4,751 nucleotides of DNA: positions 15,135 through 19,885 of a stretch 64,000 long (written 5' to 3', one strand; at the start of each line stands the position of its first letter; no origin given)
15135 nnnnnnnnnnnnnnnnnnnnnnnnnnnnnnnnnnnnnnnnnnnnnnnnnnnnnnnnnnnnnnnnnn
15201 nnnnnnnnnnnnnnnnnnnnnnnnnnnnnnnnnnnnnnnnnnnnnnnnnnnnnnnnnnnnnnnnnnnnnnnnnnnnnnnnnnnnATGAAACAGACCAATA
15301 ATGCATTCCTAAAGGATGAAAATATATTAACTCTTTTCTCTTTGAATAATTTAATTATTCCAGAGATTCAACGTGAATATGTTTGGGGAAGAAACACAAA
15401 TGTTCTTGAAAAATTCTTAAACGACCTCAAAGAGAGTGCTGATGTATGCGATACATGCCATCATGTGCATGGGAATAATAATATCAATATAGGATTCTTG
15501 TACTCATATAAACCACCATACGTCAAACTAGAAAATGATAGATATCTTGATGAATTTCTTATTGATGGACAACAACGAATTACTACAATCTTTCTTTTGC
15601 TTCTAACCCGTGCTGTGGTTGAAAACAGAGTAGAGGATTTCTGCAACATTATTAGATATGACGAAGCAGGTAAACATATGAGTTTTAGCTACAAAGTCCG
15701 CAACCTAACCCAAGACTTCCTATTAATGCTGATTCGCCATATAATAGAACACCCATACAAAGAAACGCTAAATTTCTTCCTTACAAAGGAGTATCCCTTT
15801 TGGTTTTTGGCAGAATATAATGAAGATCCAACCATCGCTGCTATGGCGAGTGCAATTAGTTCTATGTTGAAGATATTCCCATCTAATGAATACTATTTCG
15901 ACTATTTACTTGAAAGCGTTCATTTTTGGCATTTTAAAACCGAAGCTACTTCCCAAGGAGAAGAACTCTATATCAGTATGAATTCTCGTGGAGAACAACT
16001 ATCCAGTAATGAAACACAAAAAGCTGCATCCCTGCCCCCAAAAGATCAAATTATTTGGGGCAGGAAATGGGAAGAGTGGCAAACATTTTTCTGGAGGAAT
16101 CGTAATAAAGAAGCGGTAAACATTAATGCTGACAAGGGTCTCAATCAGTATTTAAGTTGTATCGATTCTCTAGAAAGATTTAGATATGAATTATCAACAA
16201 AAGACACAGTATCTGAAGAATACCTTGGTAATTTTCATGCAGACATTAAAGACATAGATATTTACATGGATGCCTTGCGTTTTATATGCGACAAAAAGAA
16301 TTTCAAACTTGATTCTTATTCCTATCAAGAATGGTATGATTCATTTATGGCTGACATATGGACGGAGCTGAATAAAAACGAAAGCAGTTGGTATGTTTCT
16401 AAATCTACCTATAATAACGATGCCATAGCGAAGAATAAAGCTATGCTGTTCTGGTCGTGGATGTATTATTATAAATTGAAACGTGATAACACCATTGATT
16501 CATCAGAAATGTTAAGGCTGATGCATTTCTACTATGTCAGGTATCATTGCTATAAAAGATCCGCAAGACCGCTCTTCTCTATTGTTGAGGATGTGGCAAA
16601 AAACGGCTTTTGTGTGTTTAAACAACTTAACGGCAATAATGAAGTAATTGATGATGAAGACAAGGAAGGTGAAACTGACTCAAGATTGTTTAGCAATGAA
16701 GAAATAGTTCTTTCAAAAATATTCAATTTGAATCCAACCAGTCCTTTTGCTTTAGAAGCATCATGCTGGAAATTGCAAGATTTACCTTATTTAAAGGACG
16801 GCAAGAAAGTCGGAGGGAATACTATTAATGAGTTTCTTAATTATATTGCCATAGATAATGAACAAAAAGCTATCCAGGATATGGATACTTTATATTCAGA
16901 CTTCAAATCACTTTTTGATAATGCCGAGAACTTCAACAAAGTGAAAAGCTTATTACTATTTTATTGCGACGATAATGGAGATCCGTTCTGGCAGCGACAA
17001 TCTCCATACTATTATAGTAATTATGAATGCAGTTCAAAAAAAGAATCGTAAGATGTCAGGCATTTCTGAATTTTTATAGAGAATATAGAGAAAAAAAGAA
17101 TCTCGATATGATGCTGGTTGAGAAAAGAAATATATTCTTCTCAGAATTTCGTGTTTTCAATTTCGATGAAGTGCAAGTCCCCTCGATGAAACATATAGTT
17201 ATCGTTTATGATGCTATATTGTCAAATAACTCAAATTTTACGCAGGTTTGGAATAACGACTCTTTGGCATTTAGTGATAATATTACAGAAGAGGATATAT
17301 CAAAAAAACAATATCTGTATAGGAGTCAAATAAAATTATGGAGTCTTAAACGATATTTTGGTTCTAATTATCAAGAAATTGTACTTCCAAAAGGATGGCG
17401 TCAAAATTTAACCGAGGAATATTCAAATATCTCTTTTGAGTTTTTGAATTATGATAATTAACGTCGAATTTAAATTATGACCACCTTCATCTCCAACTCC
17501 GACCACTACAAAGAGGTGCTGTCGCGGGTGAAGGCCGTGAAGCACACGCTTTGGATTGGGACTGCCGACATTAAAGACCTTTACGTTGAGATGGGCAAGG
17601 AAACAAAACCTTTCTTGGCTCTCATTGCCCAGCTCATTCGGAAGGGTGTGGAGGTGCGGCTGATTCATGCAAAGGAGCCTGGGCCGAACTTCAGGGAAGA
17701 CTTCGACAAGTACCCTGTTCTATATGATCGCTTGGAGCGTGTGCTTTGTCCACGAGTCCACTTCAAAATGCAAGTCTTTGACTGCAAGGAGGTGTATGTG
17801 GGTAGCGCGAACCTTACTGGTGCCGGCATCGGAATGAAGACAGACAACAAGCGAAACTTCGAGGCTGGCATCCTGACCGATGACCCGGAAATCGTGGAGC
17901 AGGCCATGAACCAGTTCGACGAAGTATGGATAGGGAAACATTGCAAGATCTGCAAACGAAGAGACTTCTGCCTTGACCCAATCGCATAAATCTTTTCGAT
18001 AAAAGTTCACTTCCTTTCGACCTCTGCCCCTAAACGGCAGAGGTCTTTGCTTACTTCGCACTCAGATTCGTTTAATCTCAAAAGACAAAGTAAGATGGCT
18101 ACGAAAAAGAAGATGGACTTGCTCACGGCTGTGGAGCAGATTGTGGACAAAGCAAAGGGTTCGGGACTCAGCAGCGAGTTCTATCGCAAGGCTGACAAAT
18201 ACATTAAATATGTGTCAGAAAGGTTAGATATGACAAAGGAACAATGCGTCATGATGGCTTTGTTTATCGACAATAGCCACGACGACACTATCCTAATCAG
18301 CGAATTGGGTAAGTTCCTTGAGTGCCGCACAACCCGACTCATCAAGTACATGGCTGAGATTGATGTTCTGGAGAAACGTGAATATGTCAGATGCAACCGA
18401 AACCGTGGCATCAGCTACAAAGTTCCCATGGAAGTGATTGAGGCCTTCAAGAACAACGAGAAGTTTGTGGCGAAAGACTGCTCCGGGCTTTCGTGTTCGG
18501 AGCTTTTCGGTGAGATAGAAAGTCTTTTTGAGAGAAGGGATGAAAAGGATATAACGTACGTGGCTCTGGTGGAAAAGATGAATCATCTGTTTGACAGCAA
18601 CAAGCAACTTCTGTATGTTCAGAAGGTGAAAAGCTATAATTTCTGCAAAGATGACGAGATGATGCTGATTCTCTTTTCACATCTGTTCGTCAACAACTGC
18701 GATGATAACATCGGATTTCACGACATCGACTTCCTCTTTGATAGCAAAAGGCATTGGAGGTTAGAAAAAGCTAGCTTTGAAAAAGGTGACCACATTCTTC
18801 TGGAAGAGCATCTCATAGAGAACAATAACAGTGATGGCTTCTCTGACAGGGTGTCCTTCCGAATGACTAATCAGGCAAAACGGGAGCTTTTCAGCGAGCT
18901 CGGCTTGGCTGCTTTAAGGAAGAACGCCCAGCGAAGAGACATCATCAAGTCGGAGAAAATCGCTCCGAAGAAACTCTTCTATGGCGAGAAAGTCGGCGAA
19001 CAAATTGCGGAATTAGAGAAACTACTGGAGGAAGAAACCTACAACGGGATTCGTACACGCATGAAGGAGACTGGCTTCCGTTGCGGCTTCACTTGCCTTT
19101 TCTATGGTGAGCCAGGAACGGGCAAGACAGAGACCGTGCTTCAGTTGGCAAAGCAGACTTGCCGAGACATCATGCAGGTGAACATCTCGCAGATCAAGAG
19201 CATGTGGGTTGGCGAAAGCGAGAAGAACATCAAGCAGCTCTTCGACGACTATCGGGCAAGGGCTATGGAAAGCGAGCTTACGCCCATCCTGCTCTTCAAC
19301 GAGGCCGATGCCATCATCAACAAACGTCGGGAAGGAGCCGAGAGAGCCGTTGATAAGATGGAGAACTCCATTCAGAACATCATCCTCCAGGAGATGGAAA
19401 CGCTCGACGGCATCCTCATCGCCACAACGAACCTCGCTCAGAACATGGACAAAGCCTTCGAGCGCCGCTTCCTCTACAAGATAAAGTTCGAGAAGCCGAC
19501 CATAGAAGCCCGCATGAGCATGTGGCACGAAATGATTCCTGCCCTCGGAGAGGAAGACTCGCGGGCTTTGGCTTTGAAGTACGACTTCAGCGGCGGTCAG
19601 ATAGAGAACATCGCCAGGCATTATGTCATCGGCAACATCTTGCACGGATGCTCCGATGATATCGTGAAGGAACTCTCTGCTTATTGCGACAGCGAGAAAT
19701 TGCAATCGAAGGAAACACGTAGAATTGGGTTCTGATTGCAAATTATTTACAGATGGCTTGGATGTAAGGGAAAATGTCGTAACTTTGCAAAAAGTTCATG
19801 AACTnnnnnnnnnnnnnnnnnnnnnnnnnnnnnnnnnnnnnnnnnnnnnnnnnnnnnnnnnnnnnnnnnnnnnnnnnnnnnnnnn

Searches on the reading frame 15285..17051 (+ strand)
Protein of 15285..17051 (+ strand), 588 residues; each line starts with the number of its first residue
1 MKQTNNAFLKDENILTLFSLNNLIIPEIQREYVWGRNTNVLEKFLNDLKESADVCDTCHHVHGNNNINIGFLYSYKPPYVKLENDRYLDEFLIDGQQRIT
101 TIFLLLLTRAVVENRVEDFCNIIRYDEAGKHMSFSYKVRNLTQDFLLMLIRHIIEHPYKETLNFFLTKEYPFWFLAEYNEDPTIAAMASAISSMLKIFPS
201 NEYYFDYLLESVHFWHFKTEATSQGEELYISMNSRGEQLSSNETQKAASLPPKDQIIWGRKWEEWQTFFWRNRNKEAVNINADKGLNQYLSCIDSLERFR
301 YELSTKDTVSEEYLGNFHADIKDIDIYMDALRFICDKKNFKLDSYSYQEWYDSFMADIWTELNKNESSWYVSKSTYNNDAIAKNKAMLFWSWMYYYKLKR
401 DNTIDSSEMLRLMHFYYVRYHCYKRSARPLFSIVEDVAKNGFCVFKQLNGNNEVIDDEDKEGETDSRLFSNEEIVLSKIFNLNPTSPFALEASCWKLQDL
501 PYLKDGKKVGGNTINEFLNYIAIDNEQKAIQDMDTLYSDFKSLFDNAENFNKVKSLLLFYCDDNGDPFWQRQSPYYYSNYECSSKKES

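Call 5: search_protein_families(library=pfam, proteins=[window:15285-17051:+], max_evalue=0.1)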
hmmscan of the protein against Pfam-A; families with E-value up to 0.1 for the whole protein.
window:15285-17051:+ (588 aa): 3 families
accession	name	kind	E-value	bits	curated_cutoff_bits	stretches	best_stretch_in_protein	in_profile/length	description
PF03235.19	GmrSD_N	-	1.1e-22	81.6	33.2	1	16-247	3-196/199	GmrSD restriction endonuclease, N-terminal domain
PF11180.13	DUF2968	-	0.003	17.6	27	1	199-247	53-102/180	Protein of unknown function (DUF2968)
PF00439.30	Bromodomain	-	0.037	14.4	21.7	0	526-559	47-80/84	Bromodomain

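Call 7: search_protein_families(library=padloc, proteins=[window:15285-17051:+], max_evalue=0.01)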
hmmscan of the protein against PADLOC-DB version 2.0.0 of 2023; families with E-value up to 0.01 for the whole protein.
window:15285-17051:+ (588 aa): 2 families
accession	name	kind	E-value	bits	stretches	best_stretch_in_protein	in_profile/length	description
PDLC02695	Orf5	-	6.7e-11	39.3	1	17-147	13-133/601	Orf5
PDLC04157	HEC-06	-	2.7e-06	24.3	1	9-107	9-90/558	-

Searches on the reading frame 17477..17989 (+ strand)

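Call 5: search_protein_families(library=pfam, proteins=[window:17477-17989:+], max_evalue=0.1)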
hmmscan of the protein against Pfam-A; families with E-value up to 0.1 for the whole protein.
window:17477-17989:+ (170 aa): 3 families
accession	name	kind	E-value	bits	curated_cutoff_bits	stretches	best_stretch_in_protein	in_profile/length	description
PF13091.12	PLDc_2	-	2.3e-13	50.6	27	1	22-151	9-132/132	PLD-like domain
PF00614.28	PLDc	-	0.0007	20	21.9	1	93-115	4-26/28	Phospholipase D Active site motif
PF09565.16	RE_NgoFVII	-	0.04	13.7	23.8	1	92-149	91-147/162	NgoFVII restriction endonuclease N-terminal PLD domain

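Call 7: search_protein_families(library=padloc, proteins=[window:17477-17989:+], max_evalue=0.01)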
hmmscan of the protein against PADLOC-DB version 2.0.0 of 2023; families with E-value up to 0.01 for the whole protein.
window:17477-17989:+ (170 aa): 18 families
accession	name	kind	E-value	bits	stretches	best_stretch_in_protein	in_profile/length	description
PDLC02614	DrmC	-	8.6e-08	30.1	1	45-141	48-142/153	DrmC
PDLC02588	DrmC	-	3.3e-07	28.2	1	93-149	192-242/256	DrmC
PDLC02587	DrmC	-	8.9e-07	26.2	1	94-152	205-257/267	DrmC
PDLC02597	DrmC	-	1.6e-06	26.2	1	92-142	183-227/242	DrmC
PDLC02606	DrmC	-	2.4e-06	25.4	1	85-148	114-171/182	DrmC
PDLC02585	DrmC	-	2.6e-06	25.2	1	91-145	191-239/253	DrmC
PDLC02599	DrmC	-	4.8e-06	23.8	1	94-152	85-137/387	DrmC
PDLC02608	DrmC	-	2.3e-05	22.3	1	92-152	99-153/162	DrmC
PDLC02601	DrmC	-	2.3e-05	21.9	1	94-151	235-285/295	DrmC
PDLC02604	DrmC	-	2.9e-05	22.5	1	94-151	32-82/92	DrmC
PDLC02607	DrmC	-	5.8e-05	20.5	1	94-149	203-252/265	DrmC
PDLC03922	MkoB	-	7.4e-05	20.2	1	45-146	507-598/610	-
PDLC02615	DrmC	-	0.00053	17.4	1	80-138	143-196/218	DrmC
PDLC02602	DrmC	-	0.00082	16.5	1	92-149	196-247/381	DrmC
PDLC02605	DrmC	-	0.001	16.7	1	94-150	209-259/270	DrmC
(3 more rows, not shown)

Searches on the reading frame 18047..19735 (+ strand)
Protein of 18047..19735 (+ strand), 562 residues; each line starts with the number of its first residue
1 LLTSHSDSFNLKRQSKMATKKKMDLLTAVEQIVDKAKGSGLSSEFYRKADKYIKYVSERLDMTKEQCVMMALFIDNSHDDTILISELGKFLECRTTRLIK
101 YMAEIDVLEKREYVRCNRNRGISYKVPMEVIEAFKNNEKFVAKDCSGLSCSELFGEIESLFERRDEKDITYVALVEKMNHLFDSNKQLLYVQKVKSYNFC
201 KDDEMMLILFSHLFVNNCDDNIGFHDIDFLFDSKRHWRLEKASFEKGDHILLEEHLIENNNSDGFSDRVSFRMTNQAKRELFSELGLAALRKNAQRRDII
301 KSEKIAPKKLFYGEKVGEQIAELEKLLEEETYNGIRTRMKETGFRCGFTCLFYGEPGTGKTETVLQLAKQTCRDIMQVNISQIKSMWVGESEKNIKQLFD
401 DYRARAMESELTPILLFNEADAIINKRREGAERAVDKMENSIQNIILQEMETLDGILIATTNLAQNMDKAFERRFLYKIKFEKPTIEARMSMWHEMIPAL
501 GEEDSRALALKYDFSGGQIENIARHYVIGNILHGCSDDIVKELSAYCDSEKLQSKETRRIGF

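Call 5: search_protein_families(library=pfam, proteins=[window:18047-19735:+], max_evalue=0.1)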
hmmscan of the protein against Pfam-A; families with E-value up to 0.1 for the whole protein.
window:18047-19735:+ (562 aa): 11 families
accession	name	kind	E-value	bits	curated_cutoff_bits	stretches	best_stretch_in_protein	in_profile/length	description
PF00004.35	AAA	-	6.6e-25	88.5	21.2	1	350-482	1-130/131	ATPase family associated with various cellular activities (AAA)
PF20720.3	nSTAND3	-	0.0028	17.8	27.2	1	350-401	20-73/155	Novel STAND NTPase 3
PF07728.20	AAA_5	-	0.0034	17.8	22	1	351-379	3-32/139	AAA domain (dynein-related subfamily)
PF13086.12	AAA_11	-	0.0039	17.4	27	1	343-398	18-68/257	AAA domain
PF13401.12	AAA_22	-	0.006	17.3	27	0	351-379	9-40/130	AAA domain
PF12774.13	AAA_6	-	0.0077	15.7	25.2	1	347-382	32-67/327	Hydrolytic ATP binding site of dynein motor region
PF06068.19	TIP49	-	0.021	14.5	23.8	0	337-384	40-89/347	TIP49 P-loop domain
PF13481.12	AAA_25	-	0.025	14.7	27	1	347-389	33-79/195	AAA domain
PF00910.28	RNA_helicase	-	0.038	14.9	21.5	1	351-391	2-39/105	RNA helicase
PF13191.12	AAA_16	-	0.069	14.1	32.6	0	350-383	27-63/167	AAA ATPase domain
PF12775.13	AAA_7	-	0.074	13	25.8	0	346-381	32-67/181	P-loop containing dynein motor region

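Call 7: search_protein_families(library=padloc, proteins=[window:18047-19735:+], max_evalue=0.01)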
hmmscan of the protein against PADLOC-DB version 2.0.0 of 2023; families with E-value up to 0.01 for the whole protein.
window:18047-19735:+ (562 aa): 7 families
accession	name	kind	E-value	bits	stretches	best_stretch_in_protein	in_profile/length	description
PDLC02196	IetA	-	1.2e-28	98.7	1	336-548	111-323/374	-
PDLC02195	IetA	-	2.2e-28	97.7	1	298-551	93-338/395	-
PDLC04232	IetA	-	5e-14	50.5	1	321-497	93-259/330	-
PDLC00915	TRIP13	-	6.4e-12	43.5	1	338-503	54-230/302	TRIP13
PDLC00914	TRIP13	-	5.7e-11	40.4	1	351-504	75-238/302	TRIP13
PDLC04231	IetA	-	1e-10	39.9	1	339-487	109-250/262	-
PDLC04140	mad8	-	0.0011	16.6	1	349-461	29-131/314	mads_8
